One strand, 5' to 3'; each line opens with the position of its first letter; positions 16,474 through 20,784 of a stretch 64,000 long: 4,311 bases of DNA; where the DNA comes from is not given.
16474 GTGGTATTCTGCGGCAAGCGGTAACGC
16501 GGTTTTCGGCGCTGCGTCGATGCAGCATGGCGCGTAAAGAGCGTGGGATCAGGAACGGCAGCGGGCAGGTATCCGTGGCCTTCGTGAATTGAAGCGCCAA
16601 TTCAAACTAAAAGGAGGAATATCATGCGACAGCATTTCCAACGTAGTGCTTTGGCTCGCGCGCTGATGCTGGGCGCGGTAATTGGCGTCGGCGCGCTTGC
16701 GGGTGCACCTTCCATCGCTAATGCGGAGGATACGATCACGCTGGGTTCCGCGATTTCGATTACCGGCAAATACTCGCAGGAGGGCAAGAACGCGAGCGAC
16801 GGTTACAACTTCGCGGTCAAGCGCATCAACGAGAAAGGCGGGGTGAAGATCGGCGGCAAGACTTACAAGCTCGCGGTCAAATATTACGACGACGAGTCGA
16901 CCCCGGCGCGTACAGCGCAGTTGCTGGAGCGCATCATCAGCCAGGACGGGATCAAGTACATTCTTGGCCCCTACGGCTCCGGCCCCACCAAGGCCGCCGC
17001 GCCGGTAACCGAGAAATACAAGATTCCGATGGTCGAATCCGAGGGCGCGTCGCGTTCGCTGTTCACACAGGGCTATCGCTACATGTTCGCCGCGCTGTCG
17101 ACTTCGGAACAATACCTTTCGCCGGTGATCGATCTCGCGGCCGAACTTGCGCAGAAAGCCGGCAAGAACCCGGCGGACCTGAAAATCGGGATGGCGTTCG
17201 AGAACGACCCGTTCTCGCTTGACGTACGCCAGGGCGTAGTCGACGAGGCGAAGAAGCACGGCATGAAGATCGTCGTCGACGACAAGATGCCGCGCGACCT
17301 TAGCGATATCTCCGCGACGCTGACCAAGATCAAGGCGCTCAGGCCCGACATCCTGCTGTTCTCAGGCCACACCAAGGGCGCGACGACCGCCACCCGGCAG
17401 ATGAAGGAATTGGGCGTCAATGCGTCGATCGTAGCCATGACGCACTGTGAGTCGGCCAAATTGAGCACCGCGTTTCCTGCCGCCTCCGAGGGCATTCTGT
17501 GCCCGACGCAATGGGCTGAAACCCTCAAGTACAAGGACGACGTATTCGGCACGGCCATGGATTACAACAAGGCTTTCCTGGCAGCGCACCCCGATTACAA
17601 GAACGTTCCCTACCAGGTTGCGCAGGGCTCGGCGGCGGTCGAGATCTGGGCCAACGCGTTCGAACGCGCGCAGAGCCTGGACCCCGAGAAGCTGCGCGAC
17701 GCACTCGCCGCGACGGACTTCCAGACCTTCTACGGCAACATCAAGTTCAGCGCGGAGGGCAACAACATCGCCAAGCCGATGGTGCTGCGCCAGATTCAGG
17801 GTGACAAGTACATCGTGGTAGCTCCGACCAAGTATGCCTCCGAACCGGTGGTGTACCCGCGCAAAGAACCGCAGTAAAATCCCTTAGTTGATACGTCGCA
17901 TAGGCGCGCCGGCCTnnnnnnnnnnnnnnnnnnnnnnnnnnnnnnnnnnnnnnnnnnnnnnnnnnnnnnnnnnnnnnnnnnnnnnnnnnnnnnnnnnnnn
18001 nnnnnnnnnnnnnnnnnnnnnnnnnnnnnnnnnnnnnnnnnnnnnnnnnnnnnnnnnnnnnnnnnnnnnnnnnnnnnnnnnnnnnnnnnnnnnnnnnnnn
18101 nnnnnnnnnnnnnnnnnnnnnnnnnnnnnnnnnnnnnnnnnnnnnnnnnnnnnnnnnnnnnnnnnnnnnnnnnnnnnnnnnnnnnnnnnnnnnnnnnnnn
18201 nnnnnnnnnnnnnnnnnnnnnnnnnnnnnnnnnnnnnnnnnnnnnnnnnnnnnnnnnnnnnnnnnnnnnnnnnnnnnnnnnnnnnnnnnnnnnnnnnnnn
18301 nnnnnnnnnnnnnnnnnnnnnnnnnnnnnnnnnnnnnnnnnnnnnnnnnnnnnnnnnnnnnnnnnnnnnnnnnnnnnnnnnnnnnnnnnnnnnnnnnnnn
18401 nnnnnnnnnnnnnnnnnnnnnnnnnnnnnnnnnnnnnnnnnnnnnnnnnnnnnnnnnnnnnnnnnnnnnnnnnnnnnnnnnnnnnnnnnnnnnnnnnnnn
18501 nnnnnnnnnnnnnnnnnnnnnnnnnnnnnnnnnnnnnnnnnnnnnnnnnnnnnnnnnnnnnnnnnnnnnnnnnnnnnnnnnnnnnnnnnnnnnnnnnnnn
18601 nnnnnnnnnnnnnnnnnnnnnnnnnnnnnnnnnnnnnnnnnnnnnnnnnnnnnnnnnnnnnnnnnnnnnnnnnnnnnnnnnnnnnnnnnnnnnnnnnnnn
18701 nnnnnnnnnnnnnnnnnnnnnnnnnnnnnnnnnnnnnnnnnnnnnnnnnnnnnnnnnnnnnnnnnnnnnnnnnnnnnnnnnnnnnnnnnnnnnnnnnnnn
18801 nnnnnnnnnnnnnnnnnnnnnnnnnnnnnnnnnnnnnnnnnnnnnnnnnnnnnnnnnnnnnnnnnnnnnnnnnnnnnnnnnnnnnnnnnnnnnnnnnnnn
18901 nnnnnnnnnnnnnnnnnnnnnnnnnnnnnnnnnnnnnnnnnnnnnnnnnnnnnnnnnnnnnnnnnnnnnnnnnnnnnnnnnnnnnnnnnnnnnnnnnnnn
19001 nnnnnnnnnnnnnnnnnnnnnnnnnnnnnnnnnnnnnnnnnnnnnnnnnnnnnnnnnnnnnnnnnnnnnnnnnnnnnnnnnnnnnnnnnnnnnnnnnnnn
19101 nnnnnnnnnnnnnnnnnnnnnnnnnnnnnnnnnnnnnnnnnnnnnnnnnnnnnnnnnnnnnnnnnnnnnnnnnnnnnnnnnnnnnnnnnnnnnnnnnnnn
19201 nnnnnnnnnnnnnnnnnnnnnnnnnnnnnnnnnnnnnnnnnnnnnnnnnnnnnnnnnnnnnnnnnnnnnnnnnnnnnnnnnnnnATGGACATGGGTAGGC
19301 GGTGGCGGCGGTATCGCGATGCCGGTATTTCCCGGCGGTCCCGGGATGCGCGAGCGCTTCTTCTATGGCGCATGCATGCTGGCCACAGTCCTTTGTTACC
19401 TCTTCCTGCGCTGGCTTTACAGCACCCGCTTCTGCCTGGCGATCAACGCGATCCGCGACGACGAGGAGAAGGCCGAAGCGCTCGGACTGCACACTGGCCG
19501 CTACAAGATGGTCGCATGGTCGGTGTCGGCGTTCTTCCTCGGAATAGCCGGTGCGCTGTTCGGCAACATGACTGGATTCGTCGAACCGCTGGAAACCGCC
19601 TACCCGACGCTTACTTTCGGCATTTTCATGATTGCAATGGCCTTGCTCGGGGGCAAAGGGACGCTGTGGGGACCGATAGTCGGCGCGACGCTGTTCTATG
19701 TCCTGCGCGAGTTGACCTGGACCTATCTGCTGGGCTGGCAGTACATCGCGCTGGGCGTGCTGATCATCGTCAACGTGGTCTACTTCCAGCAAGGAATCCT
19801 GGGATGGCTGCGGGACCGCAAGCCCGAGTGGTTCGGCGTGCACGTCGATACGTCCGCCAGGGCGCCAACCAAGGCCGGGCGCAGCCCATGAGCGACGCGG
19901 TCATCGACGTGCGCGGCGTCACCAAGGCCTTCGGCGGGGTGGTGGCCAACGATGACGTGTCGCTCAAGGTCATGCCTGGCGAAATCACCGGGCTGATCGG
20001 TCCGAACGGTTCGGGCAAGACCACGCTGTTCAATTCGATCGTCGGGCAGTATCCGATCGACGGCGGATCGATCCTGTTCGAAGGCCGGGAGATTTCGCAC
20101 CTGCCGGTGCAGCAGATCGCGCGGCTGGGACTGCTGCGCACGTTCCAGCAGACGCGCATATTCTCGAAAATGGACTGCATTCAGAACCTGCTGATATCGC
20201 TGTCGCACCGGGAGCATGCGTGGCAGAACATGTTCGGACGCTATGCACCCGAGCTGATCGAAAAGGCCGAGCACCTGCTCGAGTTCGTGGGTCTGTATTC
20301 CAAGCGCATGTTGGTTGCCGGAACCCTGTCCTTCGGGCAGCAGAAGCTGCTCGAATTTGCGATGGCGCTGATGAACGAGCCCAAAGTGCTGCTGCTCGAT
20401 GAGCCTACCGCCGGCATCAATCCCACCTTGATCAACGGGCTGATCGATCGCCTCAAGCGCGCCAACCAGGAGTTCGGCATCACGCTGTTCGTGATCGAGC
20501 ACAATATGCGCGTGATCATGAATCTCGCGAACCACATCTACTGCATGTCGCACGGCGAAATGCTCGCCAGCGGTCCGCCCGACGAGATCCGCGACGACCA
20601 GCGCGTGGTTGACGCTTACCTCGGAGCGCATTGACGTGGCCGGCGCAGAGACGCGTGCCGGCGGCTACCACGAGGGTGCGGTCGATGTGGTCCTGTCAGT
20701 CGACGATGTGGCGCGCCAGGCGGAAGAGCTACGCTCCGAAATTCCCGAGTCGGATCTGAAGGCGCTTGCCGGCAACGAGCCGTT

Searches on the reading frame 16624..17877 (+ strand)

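Call 62: search_protein_families(library=pfam, proteins=[window:16624-17877:+], max_evalue=0.00001)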
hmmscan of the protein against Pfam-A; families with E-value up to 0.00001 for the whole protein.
window:16624-17877:+ (417 aa): 3 families
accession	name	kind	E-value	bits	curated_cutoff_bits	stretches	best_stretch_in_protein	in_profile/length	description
PF13458.12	Peripla_BP_6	-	3.5e-53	181.9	31.7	1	37-393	1-341/343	Periplasmic binding protein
PF13433.12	Peripla_BP_5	-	9.1e-21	74.8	27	2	41-132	4-91/363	Periplasmic binding protein domain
PF01094.35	ANF_receptor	-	4.6e-12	46.1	25.4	1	62-382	7-341/353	Receptor family ligand binding region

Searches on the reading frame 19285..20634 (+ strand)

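Call 62: search_protein_families(library=pfam, proteins=[window:19285-20634:+], max_evalue=0.00001)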
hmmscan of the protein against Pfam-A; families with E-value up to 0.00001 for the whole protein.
window:19285-20634:+ (449 aa): 3 families
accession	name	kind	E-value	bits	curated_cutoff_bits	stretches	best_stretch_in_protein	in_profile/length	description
PF00005.33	ABC_tran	-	1.4e-29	103.9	25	1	223-376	2-137/137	ABC transporter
PF13304.12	AAA_21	-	4.5e-12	47.1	27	1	337-395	227-288/304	AAA domain, putative AbiEii toxin, Type IV TA system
PF12399.14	BCA_ABC_TP_C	-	2.6e-09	36.9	25.5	1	425-448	1-24/27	Branched-chain amino acid ATP-binding cassette transporter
